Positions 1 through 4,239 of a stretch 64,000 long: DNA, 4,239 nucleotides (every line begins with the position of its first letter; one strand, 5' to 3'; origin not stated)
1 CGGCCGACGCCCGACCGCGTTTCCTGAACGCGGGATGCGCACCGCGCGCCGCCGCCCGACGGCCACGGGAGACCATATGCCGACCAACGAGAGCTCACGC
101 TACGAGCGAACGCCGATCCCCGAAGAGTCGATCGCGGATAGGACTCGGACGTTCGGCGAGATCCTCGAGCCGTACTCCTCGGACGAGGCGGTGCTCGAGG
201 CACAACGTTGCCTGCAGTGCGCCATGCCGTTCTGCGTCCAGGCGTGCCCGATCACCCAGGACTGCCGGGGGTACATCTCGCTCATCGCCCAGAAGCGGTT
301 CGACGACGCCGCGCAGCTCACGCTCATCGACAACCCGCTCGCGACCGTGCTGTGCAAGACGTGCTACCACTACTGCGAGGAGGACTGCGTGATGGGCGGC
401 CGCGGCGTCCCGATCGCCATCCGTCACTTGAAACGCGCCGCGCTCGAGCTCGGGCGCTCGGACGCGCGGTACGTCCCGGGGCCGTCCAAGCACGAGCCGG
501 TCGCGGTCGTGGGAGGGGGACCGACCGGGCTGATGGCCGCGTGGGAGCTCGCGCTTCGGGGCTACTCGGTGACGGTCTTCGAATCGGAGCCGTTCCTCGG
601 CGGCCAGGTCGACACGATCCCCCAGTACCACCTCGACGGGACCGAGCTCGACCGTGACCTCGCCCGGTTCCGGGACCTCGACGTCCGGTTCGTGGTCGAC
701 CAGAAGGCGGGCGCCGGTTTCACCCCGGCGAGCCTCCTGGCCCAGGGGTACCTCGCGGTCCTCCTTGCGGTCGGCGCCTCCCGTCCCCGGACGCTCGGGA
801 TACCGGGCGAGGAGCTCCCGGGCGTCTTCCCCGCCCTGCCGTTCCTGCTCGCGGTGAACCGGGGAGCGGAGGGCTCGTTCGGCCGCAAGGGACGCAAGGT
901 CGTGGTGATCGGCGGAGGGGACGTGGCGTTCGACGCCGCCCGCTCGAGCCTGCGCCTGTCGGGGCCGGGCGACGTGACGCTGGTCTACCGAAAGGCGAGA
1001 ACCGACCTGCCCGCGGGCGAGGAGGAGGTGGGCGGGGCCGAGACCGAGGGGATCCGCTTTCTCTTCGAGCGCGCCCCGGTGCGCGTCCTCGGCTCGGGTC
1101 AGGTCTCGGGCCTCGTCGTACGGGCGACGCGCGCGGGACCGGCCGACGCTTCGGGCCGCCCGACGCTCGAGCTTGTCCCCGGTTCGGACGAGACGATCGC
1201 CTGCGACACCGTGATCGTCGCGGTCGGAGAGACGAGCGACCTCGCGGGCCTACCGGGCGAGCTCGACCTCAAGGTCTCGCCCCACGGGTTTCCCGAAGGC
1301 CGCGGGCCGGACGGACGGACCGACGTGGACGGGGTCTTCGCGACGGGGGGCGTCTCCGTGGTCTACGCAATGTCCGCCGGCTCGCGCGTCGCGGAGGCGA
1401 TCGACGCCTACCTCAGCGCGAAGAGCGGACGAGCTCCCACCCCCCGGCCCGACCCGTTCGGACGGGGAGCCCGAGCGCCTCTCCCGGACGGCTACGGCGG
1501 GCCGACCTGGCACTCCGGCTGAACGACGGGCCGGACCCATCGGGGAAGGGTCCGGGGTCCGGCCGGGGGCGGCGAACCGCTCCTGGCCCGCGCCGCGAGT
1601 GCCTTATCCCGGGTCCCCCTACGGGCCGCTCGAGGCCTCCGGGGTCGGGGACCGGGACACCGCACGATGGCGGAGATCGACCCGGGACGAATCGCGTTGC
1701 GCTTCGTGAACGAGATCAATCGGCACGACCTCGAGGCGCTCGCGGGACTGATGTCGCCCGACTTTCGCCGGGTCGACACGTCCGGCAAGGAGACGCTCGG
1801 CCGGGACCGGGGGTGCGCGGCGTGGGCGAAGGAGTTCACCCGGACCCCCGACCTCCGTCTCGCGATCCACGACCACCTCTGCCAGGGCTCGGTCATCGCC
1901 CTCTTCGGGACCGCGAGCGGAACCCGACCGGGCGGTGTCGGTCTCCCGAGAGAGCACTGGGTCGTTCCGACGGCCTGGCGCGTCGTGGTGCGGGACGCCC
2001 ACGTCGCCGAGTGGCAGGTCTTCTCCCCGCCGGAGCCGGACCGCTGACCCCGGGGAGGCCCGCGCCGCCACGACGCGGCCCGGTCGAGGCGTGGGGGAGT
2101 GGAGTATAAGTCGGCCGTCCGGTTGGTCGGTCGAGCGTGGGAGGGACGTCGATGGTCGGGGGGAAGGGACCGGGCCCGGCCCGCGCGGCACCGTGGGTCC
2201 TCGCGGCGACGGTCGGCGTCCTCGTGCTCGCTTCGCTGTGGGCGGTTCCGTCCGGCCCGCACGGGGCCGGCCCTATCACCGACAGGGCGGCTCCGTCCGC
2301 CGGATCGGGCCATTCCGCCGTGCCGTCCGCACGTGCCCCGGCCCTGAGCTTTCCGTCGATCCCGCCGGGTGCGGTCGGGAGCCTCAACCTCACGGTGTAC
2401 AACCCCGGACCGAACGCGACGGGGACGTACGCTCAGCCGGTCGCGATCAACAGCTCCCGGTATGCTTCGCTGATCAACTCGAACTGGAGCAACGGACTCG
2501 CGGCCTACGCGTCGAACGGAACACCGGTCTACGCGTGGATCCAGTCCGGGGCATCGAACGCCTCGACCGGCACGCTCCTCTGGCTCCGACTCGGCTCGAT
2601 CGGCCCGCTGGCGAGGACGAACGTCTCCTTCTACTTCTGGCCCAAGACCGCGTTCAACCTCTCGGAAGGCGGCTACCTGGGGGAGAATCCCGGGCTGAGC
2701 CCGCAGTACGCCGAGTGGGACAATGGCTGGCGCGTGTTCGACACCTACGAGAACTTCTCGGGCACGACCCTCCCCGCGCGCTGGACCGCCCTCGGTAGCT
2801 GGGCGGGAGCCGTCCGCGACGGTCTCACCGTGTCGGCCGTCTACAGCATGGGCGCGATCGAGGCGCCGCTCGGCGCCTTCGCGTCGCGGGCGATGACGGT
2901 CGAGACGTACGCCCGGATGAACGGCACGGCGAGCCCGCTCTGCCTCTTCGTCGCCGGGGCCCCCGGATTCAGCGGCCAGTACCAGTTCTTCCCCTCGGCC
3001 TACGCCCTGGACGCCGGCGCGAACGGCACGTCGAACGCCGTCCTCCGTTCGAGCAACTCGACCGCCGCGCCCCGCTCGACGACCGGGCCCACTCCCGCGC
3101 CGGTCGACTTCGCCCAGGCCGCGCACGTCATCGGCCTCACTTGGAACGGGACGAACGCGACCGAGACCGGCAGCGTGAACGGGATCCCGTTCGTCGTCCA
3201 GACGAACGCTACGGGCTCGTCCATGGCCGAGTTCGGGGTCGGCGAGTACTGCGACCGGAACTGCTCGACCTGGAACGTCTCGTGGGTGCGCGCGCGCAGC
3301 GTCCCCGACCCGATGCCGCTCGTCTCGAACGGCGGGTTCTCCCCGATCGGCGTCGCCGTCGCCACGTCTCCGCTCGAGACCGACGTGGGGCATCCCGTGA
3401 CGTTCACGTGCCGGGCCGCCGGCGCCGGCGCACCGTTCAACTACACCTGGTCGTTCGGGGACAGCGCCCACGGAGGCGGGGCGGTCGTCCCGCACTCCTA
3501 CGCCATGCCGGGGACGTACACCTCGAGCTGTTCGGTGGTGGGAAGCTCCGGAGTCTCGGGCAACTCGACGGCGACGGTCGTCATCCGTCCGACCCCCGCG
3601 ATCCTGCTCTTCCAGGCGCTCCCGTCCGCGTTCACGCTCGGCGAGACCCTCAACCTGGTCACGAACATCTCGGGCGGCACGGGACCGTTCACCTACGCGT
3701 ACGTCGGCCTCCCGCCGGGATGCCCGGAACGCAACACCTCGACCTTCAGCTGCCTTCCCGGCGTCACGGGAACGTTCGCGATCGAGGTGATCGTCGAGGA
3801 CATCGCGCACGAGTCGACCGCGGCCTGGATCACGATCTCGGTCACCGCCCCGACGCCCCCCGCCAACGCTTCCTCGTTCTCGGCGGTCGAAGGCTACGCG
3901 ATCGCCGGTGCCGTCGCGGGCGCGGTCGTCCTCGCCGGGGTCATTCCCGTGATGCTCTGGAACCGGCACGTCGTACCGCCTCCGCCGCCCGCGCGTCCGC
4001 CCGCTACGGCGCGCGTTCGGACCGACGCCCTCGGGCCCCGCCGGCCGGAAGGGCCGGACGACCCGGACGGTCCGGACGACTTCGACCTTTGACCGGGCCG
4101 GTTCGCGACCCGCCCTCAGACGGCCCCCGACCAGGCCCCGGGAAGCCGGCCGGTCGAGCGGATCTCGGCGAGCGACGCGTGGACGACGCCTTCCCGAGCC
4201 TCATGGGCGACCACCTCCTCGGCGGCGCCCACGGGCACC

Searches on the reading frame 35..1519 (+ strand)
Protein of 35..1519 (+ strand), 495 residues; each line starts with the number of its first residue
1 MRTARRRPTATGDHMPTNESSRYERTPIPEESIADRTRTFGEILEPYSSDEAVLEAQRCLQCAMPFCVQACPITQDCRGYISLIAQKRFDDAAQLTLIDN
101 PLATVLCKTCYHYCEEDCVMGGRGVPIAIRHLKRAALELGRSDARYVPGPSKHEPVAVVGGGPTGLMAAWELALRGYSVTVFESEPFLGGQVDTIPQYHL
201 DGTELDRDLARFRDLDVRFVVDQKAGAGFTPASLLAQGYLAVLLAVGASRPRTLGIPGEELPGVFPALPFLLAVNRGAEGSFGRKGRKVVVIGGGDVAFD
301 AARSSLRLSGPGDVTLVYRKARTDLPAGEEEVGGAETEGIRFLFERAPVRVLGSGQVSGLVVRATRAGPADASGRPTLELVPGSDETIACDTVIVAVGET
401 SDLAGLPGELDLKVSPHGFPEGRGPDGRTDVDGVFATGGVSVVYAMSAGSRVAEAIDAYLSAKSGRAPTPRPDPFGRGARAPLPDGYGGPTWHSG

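Call 76: search_protein_families(library=pfam, proteins=[window:35-1519:+], max_evalue=0.001)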
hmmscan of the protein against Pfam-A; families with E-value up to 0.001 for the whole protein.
window:35-1519:+ (495 aa): 13 families
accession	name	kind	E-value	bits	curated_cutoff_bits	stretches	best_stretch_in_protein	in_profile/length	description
PF07992.20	Pyr_redox_2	-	2.4e-24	86.7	26.1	2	156-441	3-277/291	Pyridine nucleotide-disulphide oxidoreductase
PF14691.11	Fer4_20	-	1.9e-23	82.9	25.8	1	37-138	2-106/113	Dihydroprymidine dehydrogenase domain II, 4Fe-4S cluster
PF13450.12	NAD_binding_8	-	4.6e-11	43.3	21.9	1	158-207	1-47/68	NAD(P)-binding Rossmann-like domain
PF00070.33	Pyr_redox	-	5.3e-10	40.1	22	0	156-192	2-38/82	Pyridine nucleotide-disulphide oxidoreductase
PF01266.30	DAO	-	5.9e-09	36.3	27.9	1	156-190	2-37/353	FAD dependent oxidoreductase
PF13738.12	Pyr_redox_3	-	2.2e-08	34.2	30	0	242-322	128-198/305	Pyridine nucleotide-disulphide oxidoreductase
PF12831.13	FAD_oxidored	-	3.4e-07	30.3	27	1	156-192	2-38/416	FAD dependent oxidoreductase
PF03486.20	HI0933_like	-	2.1e-06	27.8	50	1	156-189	3-36/244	HI0933-like protein Rossmann domain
PF01593.30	Amino_oxidase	-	1.5e-05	24.9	19.8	1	164-213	2-48/443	Flavin containing amine oxidoreductase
PF01494.25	FAD_binding_3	-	2.1e-05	24.3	22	1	155-184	3-32/349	FAD binding domain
PF13241.12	NAD_binding_7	-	4.7e-05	24.3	22.1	0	285-318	6-37/104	Putative NAD(P)-binding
PF00890.30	FAD_binding_2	-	7.1e-05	22.6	20.4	1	156-191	2-37/414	FAD binding domain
PF13454.12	NAD_binding_9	-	0.00062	20.2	21.8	0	157-192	1-40/155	FAD-NAD(P)-binding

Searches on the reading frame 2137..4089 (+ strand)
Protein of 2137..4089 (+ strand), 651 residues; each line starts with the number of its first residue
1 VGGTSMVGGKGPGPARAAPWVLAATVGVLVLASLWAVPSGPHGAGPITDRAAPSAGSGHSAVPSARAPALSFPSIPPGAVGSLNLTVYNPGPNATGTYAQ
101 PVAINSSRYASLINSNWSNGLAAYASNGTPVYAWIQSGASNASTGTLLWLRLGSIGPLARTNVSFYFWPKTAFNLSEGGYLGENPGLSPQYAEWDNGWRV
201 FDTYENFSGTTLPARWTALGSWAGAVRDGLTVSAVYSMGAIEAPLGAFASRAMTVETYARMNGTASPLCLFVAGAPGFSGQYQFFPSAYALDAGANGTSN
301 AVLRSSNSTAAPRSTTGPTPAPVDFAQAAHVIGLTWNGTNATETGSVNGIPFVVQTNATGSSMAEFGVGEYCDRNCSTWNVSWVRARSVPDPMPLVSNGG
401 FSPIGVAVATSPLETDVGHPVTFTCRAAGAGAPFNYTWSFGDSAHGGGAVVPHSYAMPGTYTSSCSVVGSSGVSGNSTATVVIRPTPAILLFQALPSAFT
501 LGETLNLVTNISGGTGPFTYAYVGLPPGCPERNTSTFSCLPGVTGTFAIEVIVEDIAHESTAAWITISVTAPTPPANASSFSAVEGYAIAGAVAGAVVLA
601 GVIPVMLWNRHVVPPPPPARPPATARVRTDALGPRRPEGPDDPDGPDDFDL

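Call 76: search_protein_families(library=pfam, proteins=[window:2137-4089:+], max_evalue=0.001)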
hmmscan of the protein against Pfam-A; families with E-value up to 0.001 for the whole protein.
window:2137-4089:+ (651 aa): 3 families
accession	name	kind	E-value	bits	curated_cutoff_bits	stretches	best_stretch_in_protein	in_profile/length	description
PF18911.6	PKD_4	-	2.1e-11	44.1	27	1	406-482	5-82/85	PKD domain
PF00801.26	PKD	-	2.8e-06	27.7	23.5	1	406-479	2-75/80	PKD domain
PF13927.12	Ig_3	-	7.5e-05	23.6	30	1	411-444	7-41/78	Immunoglobulin domain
